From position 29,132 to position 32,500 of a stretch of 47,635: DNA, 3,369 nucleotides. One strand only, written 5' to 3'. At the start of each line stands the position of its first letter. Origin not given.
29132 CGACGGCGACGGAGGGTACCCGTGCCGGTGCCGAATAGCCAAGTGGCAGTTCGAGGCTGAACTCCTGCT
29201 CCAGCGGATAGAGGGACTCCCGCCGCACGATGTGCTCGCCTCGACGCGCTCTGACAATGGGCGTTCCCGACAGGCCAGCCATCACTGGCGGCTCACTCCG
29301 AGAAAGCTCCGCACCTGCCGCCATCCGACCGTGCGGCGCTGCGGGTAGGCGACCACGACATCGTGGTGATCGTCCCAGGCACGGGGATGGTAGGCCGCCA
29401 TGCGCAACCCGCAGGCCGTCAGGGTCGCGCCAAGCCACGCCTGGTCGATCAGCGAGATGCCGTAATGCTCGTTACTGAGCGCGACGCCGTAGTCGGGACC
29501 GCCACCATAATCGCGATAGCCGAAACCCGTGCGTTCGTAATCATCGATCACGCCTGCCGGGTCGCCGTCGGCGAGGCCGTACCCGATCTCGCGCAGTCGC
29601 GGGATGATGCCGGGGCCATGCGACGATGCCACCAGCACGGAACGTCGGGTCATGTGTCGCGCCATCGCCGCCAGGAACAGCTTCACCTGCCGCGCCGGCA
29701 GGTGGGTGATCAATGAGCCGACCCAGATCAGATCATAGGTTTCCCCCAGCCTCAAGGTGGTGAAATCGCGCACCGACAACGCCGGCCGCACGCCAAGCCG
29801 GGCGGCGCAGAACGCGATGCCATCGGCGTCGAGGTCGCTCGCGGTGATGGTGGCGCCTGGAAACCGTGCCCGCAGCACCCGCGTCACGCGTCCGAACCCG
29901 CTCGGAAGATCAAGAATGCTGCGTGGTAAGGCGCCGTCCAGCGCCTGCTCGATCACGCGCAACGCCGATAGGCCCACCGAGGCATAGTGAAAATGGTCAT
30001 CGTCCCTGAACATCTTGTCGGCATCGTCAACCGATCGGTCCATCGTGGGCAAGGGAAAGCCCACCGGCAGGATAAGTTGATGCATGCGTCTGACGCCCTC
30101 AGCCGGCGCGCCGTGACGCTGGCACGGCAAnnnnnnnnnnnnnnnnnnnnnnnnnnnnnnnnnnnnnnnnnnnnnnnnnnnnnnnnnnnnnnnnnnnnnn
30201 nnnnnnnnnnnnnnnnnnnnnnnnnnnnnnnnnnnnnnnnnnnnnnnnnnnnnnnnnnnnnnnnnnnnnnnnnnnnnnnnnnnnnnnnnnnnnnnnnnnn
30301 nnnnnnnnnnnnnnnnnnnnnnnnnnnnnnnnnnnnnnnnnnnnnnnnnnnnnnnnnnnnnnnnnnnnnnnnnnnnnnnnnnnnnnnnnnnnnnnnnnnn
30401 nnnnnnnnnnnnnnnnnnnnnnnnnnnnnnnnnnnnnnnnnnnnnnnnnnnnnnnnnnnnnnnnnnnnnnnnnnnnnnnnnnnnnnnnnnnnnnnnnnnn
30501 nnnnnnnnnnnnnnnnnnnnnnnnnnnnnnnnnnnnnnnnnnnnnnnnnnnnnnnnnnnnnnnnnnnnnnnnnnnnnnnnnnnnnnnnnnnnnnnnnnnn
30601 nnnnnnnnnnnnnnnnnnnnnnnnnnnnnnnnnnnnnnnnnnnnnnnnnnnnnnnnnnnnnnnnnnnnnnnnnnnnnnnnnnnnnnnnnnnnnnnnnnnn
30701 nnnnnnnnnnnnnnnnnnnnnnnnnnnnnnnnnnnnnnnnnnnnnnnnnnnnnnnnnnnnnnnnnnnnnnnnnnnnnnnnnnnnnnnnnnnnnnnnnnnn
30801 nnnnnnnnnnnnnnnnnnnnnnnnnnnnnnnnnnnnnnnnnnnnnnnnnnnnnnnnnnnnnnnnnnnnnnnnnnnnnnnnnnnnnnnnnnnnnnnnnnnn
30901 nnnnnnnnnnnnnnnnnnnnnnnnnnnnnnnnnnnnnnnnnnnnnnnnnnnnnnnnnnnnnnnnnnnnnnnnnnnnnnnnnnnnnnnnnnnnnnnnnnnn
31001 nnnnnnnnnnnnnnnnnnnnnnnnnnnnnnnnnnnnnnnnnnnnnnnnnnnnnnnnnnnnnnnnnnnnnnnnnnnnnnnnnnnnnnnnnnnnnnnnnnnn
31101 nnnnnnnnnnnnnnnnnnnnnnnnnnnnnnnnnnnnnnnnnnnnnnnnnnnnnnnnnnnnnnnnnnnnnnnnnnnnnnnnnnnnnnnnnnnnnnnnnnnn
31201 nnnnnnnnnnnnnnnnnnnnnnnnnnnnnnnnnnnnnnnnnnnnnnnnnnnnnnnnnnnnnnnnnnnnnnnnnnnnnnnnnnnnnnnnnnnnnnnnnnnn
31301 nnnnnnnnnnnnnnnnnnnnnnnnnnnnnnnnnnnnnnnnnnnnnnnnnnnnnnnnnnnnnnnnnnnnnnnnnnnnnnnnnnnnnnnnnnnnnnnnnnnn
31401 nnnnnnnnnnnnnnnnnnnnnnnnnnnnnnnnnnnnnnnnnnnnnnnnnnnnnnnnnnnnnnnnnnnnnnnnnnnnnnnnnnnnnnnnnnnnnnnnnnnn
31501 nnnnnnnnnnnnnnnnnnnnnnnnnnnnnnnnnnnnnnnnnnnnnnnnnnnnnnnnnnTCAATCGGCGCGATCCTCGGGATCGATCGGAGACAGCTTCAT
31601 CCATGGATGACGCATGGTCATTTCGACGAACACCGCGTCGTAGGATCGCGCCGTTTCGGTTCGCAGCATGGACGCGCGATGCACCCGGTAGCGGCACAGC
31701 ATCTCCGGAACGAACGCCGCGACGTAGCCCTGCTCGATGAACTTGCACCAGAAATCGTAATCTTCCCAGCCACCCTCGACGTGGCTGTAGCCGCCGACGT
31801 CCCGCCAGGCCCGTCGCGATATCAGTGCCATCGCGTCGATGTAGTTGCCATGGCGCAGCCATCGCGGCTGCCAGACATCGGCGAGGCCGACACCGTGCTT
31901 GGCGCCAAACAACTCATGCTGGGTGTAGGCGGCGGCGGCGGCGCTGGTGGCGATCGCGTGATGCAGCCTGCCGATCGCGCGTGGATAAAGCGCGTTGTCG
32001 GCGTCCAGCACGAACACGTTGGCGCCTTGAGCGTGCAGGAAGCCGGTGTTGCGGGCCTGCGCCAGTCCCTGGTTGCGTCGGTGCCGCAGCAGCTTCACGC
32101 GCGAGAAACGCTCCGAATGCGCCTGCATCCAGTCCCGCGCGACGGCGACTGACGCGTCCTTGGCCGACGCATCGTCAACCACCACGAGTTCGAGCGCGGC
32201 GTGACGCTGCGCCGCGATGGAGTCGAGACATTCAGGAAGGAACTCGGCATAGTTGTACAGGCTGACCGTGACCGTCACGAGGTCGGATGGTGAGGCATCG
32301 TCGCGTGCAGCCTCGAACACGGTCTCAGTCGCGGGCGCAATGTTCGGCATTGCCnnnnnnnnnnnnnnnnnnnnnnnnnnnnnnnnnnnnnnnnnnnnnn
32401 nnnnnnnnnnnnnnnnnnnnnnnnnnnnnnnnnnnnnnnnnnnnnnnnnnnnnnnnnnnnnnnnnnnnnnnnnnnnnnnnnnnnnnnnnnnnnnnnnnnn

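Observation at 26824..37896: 11-kb, seven-gene glycan-assembly module built from unusual fusion proteins, with no transporter, primer or sugar-precursor genes in view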

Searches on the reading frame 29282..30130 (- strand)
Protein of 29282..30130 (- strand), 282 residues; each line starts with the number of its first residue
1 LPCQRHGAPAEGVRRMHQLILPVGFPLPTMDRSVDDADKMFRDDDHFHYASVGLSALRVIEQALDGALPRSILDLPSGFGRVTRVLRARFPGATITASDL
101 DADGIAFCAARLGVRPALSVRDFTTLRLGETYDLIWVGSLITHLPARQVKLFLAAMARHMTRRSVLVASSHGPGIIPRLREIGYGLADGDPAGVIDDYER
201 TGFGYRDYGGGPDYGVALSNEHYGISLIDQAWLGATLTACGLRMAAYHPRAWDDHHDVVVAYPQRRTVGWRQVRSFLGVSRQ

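Call 4: search_protein_families(library=pfam, proteins=[window:29282-30130:-], max_evalue=0.01)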
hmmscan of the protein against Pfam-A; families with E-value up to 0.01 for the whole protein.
window:29282-30130:- (282 aa): 3 families
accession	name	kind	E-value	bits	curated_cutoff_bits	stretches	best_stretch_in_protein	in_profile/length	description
PF13649.12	Methyltransf_25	-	3.7e-09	37.6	27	1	72-160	1-93/97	Methyltransferase domain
PF08242.18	Methyltransf_12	-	1.3e-07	32.7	30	1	73-163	1-95/98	Methyltransferase domain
PF08241.18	Methyltransf_11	-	2.2e-05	25.4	21.2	1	73-166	1-93/95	Methyltransferase domain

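Call 13: search_protein_families(library=ncbifam, proteins=[window:29282-30130:-], max_evalue=0.01)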
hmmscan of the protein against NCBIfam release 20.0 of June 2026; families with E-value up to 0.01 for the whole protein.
window:29282-30130:- (282 aa): 5 families
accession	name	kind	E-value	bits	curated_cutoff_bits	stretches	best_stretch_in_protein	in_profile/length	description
NF041820.1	daptide_MTase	equivalog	8.3e-08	32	175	1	67-169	35-143/243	daptide-type RiPP biosynthesis methyltransferase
TIGR02072.1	BioC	equivalog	3.4e-07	30.3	184.95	1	68-182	34-146/244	malonyl-ACP O-methyltransferase BioC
NF004851.0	PRK06202.1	equivalog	0.00012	21.6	243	1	66-167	58-164/237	hypothetical protein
NF010703.0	PRK14103.1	equivalog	0.00012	21.6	320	1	67-147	28-105/256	trans-aconitate 2-methyltransferase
NF002463.0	PRK01683.1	equivalog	0.0074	15.9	297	1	69-148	32-110/258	trans-aconitate 2-methyltransferase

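Call 100: search_solved_structures(query=window:29285-30082:-, max_evalue=0.1)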
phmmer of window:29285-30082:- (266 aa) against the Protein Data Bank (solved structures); distinct sequences matched with E-value up to 0.1: 2.
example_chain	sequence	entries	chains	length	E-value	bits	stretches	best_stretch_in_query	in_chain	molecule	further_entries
7ux6_A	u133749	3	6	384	0.0011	21.5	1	49-139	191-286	MfnG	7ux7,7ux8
6vbb_A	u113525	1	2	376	0.022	17.3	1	75-169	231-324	Peptidase S41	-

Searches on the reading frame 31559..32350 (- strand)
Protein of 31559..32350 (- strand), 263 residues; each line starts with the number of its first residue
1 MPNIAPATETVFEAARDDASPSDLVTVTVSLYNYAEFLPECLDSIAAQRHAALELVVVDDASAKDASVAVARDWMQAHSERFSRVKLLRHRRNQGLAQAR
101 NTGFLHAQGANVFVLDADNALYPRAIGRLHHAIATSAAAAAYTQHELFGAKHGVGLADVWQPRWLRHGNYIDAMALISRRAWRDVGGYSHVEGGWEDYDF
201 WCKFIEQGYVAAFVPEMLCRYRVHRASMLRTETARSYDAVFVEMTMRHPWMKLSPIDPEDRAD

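Call 4: search_protein_families(library=pfam, proteins=[window:31559-32350:-], max_evalue=0.01)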
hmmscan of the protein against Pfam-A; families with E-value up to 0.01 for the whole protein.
window:31559-32350:- (263 aa): 4 families
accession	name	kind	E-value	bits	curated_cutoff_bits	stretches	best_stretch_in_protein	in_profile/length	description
PF00535.33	Glycos_transf_2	-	4.6e-27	95.4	23.3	1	27-143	2-113/168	Glycosyl transferase family 2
PF13641.12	Glyco_tranf_2_3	-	2.6e-11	44.4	27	1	25-221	3-211/230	Glycosyltransferase like family 2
PF10111.15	Glyco_tranf_2_2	-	4.3e-08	33.4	27.3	1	35-120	12-93/276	Glycosyltransferase like family 2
PF13632.12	Glyco_trans_2_3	-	0.0001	22.6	27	1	173-224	75-125/198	Glycosyl transferase family group 2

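Call 11: find_encoding_contigs(protein=window:31559-32350:-, flank=10000, max_places=6)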
Protein window:31559-32350:- (263 aa): no gene with exactly this product is on record in the collection.

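Call 13: search_protein_families(library=ncbifam, proteins=[window:31559-32350:-], max_evalue=0.01)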
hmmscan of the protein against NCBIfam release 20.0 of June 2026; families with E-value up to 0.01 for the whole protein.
window:31559-32350:- (263 aa): 22 families
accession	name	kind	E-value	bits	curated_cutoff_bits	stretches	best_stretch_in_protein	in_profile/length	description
NF007482.0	PRK10073.1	equivalog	2.3e-20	72.9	423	1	23-129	6-106/334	glycosyltransferase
NF047683.1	TeichurnBiosyTuaG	equivalog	3.4e-17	62.9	400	1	23-231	6-213/252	teichuronic acid biosynthesis protein TuaG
NF053739.1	GlytfEpsEBac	equivalog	3.9e-16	58.8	450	1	25-242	3-223/265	glycosyltransferase EpsE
TIGR03965.1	mycofact_glyco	equivalog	5.1e-14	52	280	1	20-125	72-171/467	mycofactocin biosynthesis glycosyltransferase MftF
NF041875.1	EPS_EpsD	equivalog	1.9e-12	47.2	370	1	26-132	2-102/325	exopolysaccharide biosynthesis glycosyltransferase EpsD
TIGR03937.1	PgaC_IcaA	equivalog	3e-12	46.2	422.3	1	19-143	41-160/407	poly-beta-1,6-N-acetyl-D-glucosamine synthase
TIGR04283.1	glyco_like_mftF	equivalog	9.1e-12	45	182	1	26-211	2-176/221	TIGR04283 family arsenosugar biosynthesis glycosyltransferase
NF038302.1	EPS_HpsE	equivalog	5.1e-10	38.8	300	1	25-143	3-121/307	hormogonium polysaccharide biosynthesis glycosyltransferase HpsE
TIGR04242.1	nodulat_NodC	equivalog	3.1e-09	36.3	550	1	14-144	39-167/395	chitooligosaccharide synthase NodC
NF050050.1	ProtGlycPglI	equivalog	7.1e-09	35.5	500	1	25-131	4-106/306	GalNAc(5)-diNAcBac-PP-undecaprenol beta-1,3-glucosyltransferase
TIGR03111.1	glyc2_xrt_Gpos1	hypoth_equivalog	3.2e-08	32.8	363.95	1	24-167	50-189/439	TIGR03111 family XrtG-associated glycosyltransferase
NF041394.1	GtaseAglG_Halo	equivalog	4.4e-08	32.8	440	1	25-140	6-114/304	glucosyl-dolichyl phosphate glucuronosyltransferase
NF007986.1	PRK10714.1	equivalog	5.8e-08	32.1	529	1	23-132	6-114/316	undecaprenyl-phosphate 4-deoxy-4-formamido-L-arabinose transferase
NF047588.1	GlcsyltransPgfSStrep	equivalog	3.8e-06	26.4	500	1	25-128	3-105/308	glycosyltransferase PgfS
NF050819.1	PolSacchBiosHfsG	equivalog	1.1e-05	24.8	500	1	44-142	30-126/302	polysaccharide biosynthesis protein HfsG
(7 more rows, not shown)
